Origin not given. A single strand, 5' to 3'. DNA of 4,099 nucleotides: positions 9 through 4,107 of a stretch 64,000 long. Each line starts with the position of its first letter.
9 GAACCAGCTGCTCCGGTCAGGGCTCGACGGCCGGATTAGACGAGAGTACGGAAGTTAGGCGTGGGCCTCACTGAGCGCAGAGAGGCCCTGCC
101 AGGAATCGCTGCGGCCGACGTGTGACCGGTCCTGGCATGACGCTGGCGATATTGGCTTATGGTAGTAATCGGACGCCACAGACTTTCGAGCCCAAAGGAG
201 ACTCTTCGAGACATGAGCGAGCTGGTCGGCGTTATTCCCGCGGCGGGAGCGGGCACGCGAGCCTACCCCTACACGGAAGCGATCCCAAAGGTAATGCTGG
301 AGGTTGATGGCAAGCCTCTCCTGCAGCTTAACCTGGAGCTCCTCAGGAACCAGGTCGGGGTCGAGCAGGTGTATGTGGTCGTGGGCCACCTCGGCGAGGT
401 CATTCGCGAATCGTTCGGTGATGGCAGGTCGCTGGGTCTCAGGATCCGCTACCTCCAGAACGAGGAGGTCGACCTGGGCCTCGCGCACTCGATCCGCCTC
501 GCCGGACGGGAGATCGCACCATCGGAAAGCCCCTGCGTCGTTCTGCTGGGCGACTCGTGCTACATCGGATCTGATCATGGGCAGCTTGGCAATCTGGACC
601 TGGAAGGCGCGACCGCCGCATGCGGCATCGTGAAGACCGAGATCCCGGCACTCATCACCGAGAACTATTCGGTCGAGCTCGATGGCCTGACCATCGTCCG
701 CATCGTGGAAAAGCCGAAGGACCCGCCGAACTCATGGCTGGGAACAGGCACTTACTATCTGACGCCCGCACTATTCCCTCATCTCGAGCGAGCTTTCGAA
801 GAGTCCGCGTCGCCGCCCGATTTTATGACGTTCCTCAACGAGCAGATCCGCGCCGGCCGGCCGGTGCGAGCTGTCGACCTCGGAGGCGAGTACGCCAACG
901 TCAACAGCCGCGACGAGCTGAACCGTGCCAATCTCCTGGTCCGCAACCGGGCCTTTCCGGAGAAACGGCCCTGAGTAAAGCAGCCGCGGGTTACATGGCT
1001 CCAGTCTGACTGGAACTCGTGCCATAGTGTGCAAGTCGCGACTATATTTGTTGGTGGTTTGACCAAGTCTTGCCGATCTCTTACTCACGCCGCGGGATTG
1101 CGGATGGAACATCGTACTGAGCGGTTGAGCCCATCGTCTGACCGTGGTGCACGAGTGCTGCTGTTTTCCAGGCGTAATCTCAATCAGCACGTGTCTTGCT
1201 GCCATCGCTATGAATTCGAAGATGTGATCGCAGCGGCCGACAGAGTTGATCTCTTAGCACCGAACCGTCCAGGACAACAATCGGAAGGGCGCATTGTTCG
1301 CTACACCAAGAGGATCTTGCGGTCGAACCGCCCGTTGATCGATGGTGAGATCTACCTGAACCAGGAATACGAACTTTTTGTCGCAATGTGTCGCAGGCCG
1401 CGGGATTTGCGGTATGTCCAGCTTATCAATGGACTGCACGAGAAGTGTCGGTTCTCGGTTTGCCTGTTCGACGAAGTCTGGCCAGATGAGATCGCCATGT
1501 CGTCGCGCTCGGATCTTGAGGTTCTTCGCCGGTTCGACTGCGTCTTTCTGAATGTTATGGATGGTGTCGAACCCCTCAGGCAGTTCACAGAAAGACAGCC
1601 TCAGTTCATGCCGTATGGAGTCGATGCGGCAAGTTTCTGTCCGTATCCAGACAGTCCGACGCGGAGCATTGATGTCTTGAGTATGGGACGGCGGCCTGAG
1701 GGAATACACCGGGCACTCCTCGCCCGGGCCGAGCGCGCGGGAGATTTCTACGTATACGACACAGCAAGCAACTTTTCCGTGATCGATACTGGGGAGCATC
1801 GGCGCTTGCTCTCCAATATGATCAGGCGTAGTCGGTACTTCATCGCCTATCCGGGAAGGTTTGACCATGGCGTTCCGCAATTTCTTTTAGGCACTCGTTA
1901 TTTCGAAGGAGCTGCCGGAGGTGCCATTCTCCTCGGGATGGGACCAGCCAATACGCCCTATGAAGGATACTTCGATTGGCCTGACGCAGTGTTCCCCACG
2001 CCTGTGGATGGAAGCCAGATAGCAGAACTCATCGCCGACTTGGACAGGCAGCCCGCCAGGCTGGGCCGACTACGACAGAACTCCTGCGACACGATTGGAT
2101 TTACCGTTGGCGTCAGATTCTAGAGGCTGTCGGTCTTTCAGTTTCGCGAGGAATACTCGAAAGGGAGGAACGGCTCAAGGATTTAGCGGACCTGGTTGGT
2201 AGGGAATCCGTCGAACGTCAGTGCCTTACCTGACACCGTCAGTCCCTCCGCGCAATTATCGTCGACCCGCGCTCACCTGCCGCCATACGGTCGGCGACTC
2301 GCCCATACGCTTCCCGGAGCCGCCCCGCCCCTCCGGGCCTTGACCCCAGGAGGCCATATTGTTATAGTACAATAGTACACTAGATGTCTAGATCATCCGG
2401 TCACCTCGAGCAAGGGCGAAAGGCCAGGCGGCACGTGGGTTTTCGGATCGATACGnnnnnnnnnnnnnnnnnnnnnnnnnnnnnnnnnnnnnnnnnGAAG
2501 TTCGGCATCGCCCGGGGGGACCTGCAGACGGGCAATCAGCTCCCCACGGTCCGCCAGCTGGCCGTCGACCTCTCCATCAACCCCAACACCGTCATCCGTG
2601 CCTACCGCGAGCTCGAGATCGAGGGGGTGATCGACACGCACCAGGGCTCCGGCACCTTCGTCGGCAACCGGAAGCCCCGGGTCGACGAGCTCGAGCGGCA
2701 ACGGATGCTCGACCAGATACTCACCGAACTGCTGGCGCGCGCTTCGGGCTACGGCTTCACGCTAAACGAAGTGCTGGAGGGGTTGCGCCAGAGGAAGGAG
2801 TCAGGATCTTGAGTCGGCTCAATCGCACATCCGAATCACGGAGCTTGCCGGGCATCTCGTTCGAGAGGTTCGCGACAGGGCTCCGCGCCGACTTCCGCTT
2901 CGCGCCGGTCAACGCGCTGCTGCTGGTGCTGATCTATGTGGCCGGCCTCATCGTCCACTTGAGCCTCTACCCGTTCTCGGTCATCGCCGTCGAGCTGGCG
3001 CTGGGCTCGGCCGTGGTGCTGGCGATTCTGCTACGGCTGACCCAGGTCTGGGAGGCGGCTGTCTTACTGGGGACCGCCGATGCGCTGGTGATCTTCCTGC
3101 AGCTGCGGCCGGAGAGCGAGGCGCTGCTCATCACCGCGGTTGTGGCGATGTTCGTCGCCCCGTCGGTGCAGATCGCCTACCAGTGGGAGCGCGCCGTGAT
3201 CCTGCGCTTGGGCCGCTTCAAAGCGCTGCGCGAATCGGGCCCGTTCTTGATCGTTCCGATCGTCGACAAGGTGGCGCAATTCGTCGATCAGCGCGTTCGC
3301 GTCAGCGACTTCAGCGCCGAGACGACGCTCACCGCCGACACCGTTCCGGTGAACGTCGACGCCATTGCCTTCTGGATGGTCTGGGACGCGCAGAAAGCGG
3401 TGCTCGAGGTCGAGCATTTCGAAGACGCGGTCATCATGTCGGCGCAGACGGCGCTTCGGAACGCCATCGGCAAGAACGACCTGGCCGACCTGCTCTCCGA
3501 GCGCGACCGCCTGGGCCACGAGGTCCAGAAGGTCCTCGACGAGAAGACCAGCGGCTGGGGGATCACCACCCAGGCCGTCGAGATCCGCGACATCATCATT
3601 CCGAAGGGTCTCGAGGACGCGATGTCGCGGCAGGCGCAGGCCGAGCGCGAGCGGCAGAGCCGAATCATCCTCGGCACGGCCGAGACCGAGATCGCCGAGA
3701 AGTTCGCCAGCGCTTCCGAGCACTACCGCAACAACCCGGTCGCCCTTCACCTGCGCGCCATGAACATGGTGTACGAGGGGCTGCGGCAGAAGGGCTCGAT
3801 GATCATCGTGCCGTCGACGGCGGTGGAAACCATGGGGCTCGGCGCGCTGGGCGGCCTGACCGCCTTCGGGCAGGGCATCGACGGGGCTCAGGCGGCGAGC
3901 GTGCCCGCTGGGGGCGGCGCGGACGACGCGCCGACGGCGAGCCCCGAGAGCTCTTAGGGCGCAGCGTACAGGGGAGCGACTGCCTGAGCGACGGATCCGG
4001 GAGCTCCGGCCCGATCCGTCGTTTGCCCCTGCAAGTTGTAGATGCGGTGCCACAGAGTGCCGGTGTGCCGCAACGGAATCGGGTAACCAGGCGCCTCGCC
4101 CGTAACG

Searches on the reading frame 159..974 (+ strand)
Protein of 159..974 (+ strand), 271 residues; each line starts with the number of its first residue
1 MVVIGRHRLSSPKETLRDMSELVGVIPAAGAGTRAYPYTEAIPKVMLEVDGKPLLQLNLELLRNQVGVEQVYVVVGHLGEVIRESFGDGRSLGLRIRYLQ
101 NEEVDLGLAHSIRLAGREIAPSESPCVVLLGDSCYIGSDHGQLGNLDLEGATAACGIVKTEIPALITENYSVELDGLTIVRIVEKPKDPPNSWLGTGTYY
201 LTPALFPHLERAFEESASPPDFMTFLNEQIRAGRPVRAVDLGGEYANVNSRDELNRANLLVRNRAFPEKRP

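Call 82: search_protein_families(library=pfam, proteins=[window:159-974:+], max_evalue=0.00001)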
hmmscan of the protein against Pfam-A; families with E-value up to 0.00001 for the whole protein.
window:159-974:+ (271 aa): 2 families
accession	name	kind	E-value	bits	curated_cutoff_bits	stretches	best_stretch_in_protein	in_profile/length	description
PF00483.29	NTP_transferase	-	1.6e-21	77.4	21.2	1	24-231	2-211/245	Nucleotidyl transferase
PF12804.13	NTP_transf_3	-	4.4e-11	43.6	27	1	24-139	1-102/160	MobA-like NTP transferase domain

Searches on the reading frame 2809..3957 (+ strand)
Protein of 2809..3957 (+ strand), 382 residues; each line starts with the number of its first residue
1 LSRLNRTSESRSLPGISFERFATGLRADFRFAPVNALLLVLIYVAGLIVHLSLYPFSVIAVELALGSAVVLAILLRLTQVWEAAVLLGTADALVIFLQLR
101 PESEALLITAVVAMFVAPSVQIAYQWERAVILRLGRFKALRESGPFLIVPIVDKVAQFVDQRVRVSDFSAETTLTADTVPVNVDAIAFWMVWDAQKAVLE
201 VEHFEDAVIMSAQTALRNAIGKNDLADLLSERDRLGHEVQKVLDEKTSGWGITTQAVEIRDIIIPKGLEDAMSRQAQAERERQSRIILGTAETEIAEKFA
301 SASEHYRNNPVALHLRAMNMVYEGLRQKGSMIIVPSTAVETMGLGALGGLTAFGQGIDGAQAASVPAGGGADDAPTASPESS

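Call 82: search_protein_families(library=pfam, proteins=[window:2809-3957:+], max_evalue=0.00001)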
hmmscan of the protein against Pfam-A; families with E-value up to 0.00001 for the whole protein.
window:2809-3957:+ (382 aa): 1 family
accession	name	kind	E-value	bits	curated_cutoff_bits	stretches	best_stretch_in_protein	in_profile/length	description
PF01145.31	Band_7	-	5.7e-32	111.6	23.6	1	125-291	5-174/176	SPFH domain / Band 7 family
